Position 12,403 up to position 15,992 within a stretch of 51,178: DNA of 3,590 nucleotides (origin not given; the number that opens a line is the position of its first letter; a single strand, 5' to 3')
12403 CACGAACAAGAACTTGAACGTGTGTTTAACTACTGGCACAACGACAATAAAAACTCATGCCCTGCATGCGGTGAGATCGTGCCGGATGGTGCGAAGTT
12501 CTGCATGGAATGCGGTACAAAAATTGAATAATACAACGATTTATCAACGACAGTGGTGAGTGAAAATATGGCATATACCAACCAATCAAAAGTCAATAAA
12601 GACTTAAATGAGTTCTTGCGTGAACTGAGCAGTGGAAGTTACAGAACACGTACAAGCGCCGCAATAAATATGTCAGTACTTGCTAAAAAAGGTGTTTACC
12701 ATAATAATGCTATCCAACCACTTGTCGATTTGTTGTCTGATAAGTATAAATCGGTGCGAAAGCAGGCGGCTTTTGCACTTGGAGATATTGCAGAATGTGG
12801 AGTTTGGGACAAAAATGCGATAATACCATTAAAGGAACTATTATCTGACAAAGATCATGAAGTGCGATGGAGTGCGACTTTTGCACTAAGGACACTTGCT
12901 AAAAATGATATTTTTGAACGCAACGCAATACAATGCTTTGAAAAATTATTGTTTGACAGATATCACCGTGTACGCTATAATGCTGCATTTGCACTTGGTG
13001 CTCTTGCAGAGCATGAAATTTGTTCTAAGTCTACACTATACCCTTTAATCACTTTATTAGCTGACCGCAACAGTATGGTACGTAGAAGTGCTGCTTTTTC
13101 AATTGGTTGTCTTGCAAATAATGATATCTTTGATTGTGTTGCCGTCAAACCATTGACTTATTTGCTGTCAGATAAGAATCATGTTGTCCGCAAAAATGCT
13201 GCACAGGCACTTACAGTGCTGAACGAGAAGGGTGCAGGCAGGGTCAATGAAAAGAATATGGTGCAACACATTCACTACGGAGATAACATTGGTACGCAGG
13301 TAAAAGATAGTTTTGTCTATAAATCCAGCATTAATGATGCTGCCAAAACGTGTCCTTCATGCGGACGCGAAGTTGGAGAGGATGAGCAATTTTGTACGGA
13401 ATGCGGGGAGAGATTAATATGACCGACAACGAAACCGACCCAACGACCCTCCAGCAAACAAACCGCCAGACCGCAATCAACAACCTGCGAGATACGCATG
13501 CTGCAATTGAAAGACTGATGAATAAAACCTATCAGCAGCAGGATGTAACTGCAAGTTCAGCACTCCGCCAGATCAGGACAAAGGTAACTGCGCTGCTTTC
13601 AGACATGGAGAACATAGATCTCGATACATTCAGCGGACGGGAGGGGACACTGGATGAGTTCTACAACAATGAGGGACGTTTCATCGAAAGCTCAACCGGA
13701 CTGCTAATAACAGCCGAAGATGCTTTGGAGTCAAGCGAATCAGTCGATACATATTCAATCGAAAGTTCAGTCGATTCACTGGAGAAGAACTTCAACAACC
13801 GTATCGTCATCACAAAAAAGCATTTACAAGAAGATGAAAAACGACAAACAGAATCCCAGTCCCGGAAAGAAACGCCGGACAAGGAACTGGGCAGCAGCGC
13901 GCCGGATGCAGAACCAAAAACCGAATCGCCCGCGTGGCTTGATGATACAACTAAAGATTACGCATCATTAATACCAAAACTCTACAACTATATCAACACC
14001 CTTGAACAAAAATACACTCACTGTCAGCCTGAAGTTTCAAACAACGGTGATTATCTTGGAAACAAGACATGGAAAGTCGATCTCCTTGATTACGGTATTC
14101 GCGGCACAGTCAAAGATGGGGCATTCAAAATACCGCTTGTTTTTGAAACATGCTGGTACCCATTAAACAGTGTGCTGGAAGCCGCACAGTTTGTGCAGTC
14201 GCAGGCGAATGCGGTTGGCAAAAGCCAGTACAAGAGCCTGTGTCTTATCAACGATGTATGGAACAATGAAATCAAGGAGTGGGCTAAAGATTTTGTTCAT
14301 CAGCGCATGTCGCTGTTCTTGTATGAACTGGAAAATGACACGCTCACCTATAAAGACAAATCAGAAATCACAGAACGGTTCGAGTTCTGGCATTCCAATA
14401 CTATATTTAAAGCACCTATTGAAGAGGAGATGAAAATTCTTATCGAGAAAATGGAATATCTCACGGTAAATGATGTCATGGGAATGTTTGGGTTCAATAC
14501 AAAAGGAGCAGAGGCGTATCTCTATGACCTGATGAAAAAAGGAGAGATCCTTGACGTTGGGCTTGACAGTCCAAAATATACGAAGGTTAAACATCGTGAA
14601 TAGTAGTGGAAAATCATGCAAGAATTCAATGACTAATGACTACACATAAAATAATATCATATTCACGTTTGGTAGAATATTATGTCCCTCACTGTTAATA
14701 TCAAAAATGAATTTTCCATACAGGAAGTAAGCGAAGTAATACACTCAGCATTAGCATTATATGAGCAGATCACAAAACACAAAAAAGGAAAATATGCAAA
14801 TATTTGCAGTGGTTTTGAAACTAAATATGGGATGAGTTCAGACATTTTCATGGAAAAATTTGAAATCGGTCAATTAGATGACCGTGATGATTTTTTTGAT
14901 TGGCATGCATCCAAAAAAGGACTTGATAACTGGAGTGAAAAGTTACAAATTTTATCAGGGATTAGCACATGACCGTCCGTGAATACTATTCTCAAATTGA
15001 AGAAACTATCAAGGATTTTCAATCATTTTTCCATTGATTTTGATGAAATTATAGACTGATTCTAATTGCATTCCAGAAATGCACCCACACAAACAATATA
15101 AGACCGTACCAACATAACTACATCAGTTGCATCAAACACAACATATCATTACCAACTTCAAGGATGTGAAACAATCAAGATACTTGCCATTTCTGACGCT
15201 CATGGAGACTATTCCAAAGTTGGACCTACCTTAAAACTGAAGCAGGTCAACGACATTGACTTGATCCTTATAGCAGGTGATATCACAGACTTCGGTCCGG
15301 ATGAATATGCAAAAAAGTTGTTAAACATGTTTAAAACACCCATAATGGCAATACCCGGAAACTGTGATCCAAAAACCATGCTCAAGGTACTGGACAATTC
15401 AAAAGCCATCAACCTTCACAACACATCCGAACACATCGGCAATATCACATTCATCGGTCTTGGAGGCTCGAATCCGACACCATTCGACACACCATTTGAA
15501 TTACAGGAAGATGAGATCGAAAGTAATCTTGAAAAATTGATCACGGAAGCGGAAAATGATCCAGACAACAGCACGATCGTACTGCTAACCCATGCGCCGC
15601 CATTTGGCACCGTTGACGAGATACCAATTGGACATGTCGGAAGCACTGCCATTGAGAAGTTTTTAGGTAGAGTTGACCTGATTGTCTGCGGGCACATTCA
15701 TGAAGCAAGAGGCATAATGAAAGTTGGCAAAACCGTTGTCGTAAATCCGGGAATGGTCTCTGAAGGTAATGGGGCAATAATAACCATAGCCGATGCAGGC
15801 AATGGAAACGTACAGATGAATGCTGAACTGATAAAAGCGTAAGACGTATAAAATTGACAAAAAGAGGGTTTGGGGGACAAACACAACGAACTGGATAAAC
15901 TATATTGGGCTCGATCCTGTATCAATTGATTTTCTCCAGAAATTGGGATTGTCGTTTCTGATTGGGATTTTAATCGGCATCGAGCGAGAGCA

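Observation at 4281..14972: Candidate ESCRT-like membrane-remodelling cluster in a methanogen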

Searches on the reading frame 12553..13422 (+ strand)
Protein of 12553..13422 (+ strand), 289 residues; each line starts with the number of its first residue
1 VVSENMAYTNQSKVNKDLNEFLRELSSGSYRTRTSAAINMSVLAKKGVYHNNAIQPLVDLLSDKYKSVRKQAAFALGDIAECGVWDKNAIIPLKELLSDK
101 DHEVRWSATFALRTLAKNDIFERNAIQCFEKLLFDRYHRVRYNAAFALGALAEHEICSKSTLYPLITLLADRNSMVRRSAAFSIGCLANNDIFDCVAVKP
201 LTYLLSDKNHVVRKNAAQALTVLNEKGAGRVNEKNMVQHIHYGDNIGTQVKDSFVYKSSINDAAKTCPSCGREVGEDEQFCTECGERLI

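Call 3: search_protein_families(library=pfam, proteins=[window:12553-13422:+], max_evalue=0.1)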
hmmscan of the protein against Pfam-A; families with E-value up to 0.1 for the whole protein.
window:12553-13422:+ (289 aa): 31 families (the best 25 are shown)
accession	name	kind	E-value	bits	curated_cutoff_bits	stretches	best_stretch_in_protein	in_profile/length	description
PF02985.28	HEAT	-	5.9e-32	107.1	23.5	5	54-82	2-30/31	HEAT repeat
PF12717.13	Cnd1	-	1.9e-20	74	26.4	3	162-237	23-101/162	non-SMC mitotic condensation complex subunit 1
PF13646.12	HEAT_2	-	1.9e-20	73.4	27.7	3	25-113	8-88/88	HEAT repeats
PF13513.12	HEAT_EZ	-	7.1e-16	58.7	27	2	139-187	2-55/55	HEAT-like repeat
PF01602.26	Adaptin_N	-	4.2e-13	49.2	37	2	126-235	81-184/524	Adaptin N terminal region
PF00514.29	Arm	-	9.7e-12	44.9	20.6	1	50-80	10-40/41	Armadillo/beta-catenin-like repeat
PF03130.22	HEAT_PBS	-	7.9e-09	35.6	20.9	1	68-99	1-27/27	PBS lyase HEAT-like repeat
PF20168.4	PDS5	-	1.1e-08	33.8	27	2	164-235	325-399/1053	Sister chromatid cohesion protein PDS5 protein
PF21581.3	SCD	-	4.9e-07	30.4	27.5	0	201-226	35-60/75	Stromalin conservative domain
PF13240.11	Zn_Ribbon_1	-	1.6e-06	28.1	25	1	267-287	2-22/23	zinc-ribbon domain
PF25786.1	HEAT_GCN1_C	-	6.3e-06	26.7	27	0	125-188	28-95/151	GCN1-like, C-terminal HEAT repeats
PF21547.3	TTI1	-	8.2e-06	26.1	27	0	162-189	1-28/90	TELO2-interacting protein 1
PF12348.14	CLASP_N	-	3e-05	24.1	27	1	160-241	94-172/227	CLASP N terminal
PF12773.13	DZR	-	3.2e-05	24.4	27.3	1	264-285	24-45/45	Double zinc ribbon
PF24460.1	DUF7575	-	4.1e-05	23.3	28.5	1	263-288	2-27/28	Domain of unknown function (DUF7575)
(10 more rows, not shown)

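Call 32: search_protein_families(library=ncbifam, proteins=[window:12553-13422:+], max_evalue=0.01)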
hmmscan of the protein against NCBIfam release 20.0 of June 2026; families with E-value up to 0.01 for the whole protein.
window:12553-13422:+ (289 aa): 7 families
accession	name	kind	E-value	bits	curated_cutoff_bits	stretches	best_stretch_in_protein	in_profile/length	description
NF007244.0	PRK09687.1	equivalog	3.5e-17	62.6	275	2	88-218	91-216/285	putative lyase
NF045915.1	PhycobilmeDegNblB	equivalog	4.8e-09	36.1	300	0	29-119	106-192/214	phycobilisome degradation protein NblB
NF010374.0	PRK13800.1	equivalog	3.1e-07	29.1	1196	1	41-223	644-803/898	fumarate reductase/succinate dehydrogenase flavoprotein subunit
NF058502.1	phyc_lyase_CpcE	equivalog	8.6e-07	28.7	330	0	141-228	19-105/260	C-phycocyanin alpha-cysteine-84 phycocyanobilin lyase subunit CpcE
NF045662.1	DVU0298_fam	equivalog_domain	1.2e-06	28.3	75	0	173-229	121-178/213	DVU0298 family protein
NF058515.1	phyc_lyase_CpcF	equivalog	5e-06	26.2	220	0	21-124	65-171/200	C-phycocyanin alpha-cysteine-84 phycocyanobilin lyase subunit CpcF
NF049953.1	ribbon_DG_selen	exception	0.008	16.1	130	0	261-285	144-168/172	zinc ribbon-containing (seleno)protein DG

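Call 78: search_protein_families(library=padloc, proteins=[window:12553-13422:+], max_evalue=0.001)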
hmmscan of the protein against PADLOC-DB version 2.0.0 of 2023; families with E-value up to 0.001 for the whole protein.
window:12553-13422:+ (289 aa): 2 families
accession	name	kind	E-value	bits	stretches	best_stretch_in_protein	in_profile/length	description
PDLC01150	HEAT_CxxC_PDDEXK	-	1.7e-10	38.7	1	160-224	23-86/288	HEAT_CxxC_PD-DEXK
PDLC02919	HEAT-ARM_XIII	-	4.7e-08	28.9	1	18-224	764-941/1972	-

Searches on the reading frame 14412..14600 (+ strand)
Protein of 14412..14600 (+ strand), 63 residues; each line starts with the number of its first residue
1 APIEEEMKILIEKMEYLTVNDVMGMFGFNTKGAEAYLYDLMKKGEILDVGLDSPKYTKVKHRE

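Call 57: search_solved_structures(query=A5, max_evalue=10, show_alignments=1)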
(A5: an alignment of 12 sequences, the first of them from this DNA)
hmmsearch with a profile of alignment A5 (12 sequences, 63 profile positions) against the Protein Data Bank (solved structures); distinct sequences matched with E-value up to 10: 15.
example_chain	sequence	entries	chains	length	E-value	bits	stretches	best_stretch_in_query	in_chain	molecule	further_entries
1lva_A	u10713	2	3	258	0.0093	19.1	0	9-50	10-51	Selenocysteine-specific elongation factor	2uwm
2ply_A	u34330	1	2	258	0.011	18.9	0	9-50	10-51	Selenocysteine-specific elongation factor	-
3lmm_A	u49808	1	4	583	0.014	18.5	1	2-57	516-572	Uncharacterized protein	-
3i4p_A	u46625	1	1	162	0.078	16.2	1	2-46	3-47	Transcriptional regulator, AsnC family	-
3cta_A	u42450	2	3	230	0.078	16.1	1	13-46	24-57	Riboflavin kinase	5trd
3tgn_A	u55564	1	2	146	0.14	15.3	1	10-46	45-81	Adc operon repressor AdcR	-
6kta_A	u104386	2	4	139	0.17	15.1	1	5-47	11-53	HTH-type transcriptional regulator MntR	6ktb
2p6j_A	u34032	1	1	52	0.17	15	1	2-42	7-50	designed engrailed homeodomain variant UVF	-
3tr6_A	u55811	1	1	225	0.24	14.6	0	36-50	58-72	O-methyltransferase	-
2vxz_A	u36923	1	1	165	0.26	14.5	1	22-52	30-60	PYRSV_GP04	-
1mkm_A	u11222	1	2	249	0.29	14.3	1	7-46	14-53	IclR transcriptional regulator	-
9sgv_A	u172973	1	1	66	0.54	13.4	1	12-47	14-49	Ap3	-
8b9x_A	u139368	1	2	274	0.6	13.3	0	9-47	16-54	DDRGK domain-containing protein 1,E3 UFM1-protein ligase 1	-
9v1k_sA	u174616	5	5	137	0.64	13.2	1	16-60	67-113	40S ribosomal protein S25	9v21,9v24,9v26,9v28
7u37_A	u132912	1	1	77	1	12.6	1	5-46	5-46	Ferrous iron transport protein C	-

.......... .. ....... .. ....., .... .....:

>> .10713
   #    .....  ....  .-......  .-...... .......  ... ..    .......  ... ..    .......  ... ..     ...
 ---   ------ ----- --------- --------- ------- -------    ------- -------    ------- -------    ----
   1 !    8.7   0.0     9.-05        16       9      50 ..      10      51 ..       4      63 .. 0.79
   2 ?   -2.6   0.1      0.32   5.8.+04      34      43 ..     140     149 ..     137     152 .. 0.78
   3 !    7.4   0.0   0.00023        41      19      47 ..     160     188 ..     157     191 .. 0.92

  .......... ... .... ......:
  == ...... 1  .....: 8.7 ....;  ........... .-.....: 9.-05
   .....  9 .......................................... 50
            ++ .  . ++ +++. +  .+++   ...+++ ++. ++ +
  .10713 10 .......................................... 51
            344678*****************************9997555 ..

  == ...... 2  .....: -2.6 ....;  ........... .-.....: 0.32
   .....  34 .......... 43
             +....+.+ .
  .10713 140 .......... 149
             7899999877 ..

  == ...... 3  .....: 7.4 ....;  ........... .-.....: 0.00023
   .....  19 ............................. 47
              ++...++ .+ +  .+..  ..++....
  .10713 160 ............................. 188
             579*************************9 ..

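Call 58: search_protein_families(library=pfam, alignment_id=A5, max_evalue=1)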
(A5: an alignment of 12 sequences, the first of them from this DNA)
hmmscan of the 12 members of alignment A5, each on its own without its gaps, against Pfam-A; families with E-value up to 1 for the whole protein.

A. member 1, seq(63 aa): 2 families
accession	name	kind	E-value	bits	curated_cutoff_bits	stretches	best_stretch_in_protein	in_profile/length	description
PF06163.17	DUF977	-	0.0031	18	22.1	1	9-50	19-60/134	Bacterial protein of unknown function (DUF977)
PF10953.13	DUF2754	-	0.14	12.8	25.8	1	18-40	23-45/70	Protein of unknown function (DUF2754)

B. families by the number of members that match (of 12 scanned): 42 families (the first 25 are shown)
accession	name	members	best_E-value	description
PF22168.2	DIP2311-like_C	4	7.5e-05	Transcriptional regulator DIP2311-like, C-terminal domain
PF06163.17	DUF977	4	0.0031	Bacterial protein of unknown function (DUF977)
PF13412.12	HTH_24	3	1.2e-05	Winged helix-turn-helix DNA-binding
PF01047.28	MarR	3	5.1e-05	MarR family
PF12802.13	MarR_2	3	0.00021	MarR family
PF08279.18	HTH_11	2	0.0019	HTH domain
PF03297.21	Ribosomal_S25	2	0.0041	S25 ribosomal protein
PF07106.19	TBPIP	2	0.0074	TBPIP/Hop2 winged helix domain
PF08100.18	Dimerisation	2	0.028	O-methyltransferase dimerisation domain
PF14090.12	HTH_39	2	0.048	Winged helix-turn-helix domain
PF13730.12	HTH_36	2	0.055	Helix-turn-helix domain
PF09012.17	FeoC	1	0.00015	FeoC like transcriptional regulator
PF02295.23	z-alpha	1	0.002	Adenosine deaminase z-alpha domain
PF01325.25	Fe_dep_repress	1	0.005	Iron dependent repressor, N-terminal DNA binding domain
PF24741.1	AlkZ-rel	1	0.0062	AlkZ related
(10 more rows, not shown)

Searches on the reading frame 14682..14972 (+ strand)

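Call 3: search_protein_families(library=pfam, proteins=[window:14682-14972:+], max_evalue=0.1)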
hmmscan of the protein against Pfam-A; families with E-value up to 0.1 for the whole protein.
window:14682-14972:+ (96 aa): 0 families

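Call 32: search_protein_families(library=ncbifam, proteins=[window:14682-14972:+], max_evalue=0.01)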
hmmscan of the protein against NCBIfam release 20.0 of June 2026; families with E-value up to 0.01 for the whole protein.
window:14682-14972:+ (96 aa): 1 family
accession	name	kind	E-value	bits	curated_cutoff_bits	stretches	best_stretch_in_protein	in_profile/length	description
NF045776.1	TumA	equivalog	3.3e-05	24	100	1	43-75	23-55/76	antitoxin TumA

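Call 78: search_protein_families(library=padloc, proteins=[window:14682-14972:+], max_evalue=0.001)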
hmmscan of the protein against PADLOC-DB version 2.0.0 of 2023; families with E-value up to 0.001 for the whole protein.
window:14682-14972:+ (96 aa): 1 family
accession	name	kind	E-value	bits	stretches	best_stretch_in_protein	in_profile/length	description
PDLC04651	PDC-M44A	-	7.7e-06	24.1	1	43-76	23-56/76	-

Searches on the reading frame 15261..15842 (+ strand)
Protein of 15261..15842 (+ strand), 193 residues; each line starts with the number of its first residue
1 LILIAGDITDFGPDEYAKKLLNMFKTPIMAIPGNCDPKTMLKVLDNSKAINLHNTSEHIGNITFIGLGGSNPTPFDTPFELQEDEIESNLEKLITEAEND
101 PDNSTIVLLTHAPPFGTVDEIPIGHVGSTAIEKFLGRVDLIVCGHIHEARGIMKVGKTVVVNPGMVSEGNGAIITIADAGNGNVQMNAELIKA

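Call 3: search_protein_families(library=pfam, proteins=[window:15261-15842:+], max_evalue=0.1)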
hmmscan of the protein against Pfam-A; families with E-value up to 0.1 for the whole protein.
window:15261-15842:+ (193 aa): 3 families
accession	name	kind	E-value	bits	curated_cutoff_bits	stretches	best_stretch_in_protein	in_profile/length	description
PF00149.33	Metallophos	-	3.3e-14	54.2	21.5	1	1-148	33-190/191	Calcineurin-like phosphoesterase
PF12850.12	Metallophos_2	-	3.1e-10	40.7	27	1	2-169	30-138/154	Calcineurin-like phosphoesterase superfamily domain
PF14582.11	Metallophos_3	-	1.1e-09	38.5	28.2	1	20-178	84-251/259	Metallophosphoesterase, calcineurin superfamily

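Call 78: search_protein_families(library=padloc, proteins=[window:15261-15842:+], max_evalue=0.001)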
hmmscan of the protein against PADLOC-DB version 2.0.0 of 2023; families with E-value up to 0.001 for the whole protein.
window:15261-15842:+ (193 aa): 1 family
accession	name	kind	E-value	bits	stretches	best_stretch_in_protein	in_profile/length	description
PDLC04908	PDC-S10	-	2e-16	57.9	1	2-168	33-203/223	-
